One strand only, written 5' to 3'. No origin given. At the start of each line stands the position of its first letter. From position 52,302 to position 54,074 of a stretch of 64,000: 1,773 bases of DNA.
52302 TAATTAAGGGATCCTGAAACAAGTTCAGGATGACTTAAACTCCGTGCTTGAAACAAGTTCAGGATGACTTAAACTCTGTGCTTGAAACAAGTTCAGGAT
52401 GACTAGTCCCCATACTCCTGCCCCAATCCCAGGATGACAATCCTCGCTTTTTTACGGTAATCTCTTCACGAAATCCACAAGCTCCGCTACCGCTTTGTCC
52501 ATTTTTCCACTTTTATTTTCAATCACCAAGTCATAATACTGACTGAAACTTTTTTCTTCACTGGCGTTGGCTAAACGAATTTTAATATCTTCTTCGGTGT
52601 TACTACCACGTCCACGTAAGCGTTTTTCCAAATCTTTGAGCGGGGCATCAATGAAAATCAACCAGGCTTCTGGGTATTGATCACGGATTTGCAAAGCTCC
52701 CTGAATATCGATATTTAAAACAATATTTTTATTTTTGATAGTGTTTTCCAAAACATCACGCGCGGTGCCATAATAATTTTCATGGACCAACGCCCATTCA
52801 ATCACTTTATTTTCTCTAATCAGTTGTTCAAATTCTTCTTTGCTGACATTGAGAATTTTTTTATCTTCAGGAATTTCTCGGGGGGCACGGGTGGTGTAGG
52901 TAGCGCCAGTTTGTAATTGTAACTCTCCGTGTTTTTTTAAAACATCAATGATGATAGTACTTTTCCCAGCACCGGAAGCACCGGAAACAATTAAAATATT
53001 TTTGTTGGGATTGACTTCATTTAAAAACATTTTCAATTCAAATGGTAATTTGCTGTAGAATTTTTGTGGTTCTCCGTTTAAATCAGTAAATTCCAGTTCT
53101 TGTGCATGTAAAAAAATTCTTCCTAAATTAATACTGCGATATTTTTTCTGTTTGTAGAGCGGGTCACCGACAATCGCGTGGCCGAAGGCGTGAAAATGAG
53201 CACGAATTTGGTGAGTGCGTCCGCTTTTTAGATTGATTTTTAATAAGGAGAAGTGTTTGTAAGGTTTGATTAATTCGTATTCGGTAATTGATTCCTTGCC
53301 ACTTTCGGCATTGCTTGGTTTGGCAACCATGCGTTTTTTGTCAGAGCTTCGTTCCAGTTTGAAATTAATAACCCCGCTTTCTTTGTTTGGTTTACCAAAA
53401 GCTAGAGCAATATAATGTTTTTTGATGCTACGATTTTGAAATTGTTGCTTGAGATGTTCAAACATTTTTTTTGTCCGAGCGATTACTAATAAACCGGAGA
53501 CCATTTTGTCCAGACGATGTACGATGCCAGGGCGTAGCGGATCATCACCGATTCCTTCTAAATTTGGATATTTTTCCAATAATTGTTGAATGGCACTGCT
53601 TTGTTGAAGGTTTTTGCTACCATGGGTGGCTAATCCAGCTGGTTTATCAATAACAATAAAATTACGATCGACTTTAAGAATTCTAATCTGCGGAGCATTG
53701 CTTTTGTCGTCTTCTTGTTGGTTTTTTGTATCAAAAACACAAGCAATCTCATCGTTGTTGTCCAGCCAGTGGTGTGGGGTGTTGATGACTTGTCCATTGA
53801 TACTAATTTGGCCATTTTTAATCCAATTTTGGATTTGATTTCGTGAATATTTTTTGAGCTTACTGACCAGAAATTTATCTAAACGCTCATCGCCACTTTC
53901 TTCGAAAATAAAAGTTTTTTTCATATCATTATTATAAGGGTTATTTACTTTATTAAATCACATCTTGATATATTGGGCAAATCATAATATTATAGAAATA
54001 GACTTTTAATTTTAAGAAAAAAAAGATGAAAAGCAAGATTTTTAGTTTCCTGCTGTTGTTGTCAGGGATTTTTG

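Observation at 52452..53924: Single ORF fusing an RluA/RluD-type pseudouridine synthase to guanylate kinase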

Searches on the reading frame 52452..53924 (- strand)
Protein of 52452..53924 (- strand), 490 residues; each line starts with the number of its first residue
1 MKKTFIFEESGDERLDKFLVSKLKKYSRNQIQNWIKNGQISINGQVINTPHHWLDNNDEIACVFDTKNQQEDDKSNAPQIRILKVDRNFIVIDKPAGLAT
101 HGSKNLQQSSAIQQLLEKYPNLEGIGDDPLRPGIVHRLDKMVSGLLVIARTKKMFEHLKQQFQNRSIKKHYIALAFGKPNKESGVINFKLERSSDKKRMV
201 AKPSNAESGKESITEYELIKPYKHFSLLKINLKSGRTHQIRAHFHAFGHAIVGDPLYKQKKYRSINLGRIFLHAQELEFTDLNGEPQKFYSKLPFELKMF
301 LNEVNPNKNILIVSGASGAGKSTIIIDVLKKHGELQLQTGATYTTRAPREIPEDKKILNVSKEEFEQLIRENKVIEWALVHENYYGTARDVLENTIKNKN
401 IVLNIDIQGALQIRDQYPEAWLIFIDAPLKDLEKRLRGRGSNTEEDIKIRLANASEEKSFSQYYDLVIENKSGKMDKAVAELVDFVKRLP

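Call 3: search_protein_families(library=pfam, proteins=[window:52452-53924:-], max_evalue=0.01)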
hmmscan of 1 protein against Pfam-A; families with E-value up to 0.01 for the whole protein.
window:52452-53924:- (490 aa): 9 families
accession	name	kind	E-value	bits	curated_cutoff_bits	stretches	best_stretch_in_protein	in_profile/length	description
PF00849.27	PseudoU_synth_2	-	2.7e-35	122.3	26.8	1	88-246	1-152/152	RNA pseudouridylate synthase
PF00625.27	Guanylate_kin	-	8.4e-32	110.8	25.2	1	309-487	3-180/182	Guanylate kinase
PF01479.30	S4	-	2.9e-12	46.5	22.8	1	13-60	1-48/48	S4 domain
PF13238.12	AAA_18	-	0.0022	18.9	29.4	1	312-446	2-118/128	AAA domain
PF22421.1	SYY_C-terminal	-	0.0022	18.3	27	1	11-60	17-66/83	Tyrosine--tRNA ligase SYY-like C-terminal domain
PF03215.21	Rad17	-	0.0027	18.1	23.8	1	306-384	43-119/186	Rad17 P-loop domain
PF09848.15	SLFN-g3_helicase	-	0.0027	17.5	24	0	308-357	1-50/354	Schlafen group 3, DNA/RNA helicase domain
PF13555.12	AAA_29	-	0.0087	16.2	27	0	306-325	21-39/61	P-loop containing region of AAA domain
PF02224.24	Cytidylate_kin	-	0.009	16.2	26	0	313-402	3-86/211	Cytidylate kinase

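Call 4: search_protein_families(library=ncbifam, proteins=[window:52452-53924:-], max_evalue=0.01)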
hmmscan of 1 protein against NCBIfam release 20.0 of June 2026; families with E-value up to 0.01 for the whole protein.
window:52452-53924:- (490 aa): 19 families
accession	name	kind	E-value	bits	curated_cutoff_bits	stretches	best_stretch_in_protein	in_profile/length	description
TIGR00005.1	rluA_subfam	subfamily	1e-68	231.8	192.7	1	9-302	2-295/298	RluA family pseudouridine synthase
TIGR03263.1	guanyl_kin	equivalog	2.6e-44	151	160.45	1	309-486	2-178/180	guanylate kinase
NF008385.0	PRK11180.1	equivalog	3.6e-44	151.5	351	1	8-260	13-256/325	23S rRNA pseudouridine(1911/1915/1917) synthase RluD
NF011324.0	PRK14737.1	equivalog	1.3e-32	113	318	1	308-483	5-179/187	guanylate kinase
NF008249.0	PRK11025.1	equivalog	1.9e-31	109.1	378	1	8-303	15-312/317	23S rRNA pseudouridine(955/2504/2580) synthase RluC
NF011325.0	PRK14738.1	equivalog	1.5e-30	106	263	1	305-483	10-189/206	guanylate kinase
TIGR01621.1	RluA-like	hypoth_equivalog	9.4e-29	100.2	222.3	1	81-283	3-187/217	TIGR01621 family pseudouridine synthase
NF007543.0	PRK10158.1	equivalog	1.6e-27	96.7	286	1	76-281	10-204/219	bifunctional tRNA pseudouridine(32) synthase/23S rRNA pseudouridine(746) synthase RluA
NF008321.0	PRK11112.1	equivalog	2.2e-21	76.3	328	1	80-281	2-210/257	tRNA pseudouridine(65) synthase TruC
TIGR02322.1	phosphon_PhnN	equivalog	1e-15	57.9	156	1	310-487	3-177/179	phosphonate metabolism protein/1,5-bisphosphokinase (PRPP-forming) PhnN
NF007485.0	PRK10078.1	equivalog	3.9e-08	33.2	153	1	311-486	5-174/186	ribose 1,5-bisphosphokinase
NF049952.1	23rRNACMtaseTlyA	equivalog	6.5e-05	22.5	250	1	14-60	2-49/236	23S rRNA (cytidine-2'-O)-methyltransferase TlyA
TIGR00478.1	tly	subfamily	0.0002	20.8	185.8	1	14-63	1-50/228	TlyA family rRNA (cytidine-2'-O)-methyltransferase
TIGR00093.1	TIGR00093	subfamily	0.00046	20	109.3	1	135-252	34-136/161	pseudouridine synthase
TIGR01969.1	minD_arch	subfamily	0.0016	17.6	201.75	0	80-161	102-180/251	cell division ATPase MinD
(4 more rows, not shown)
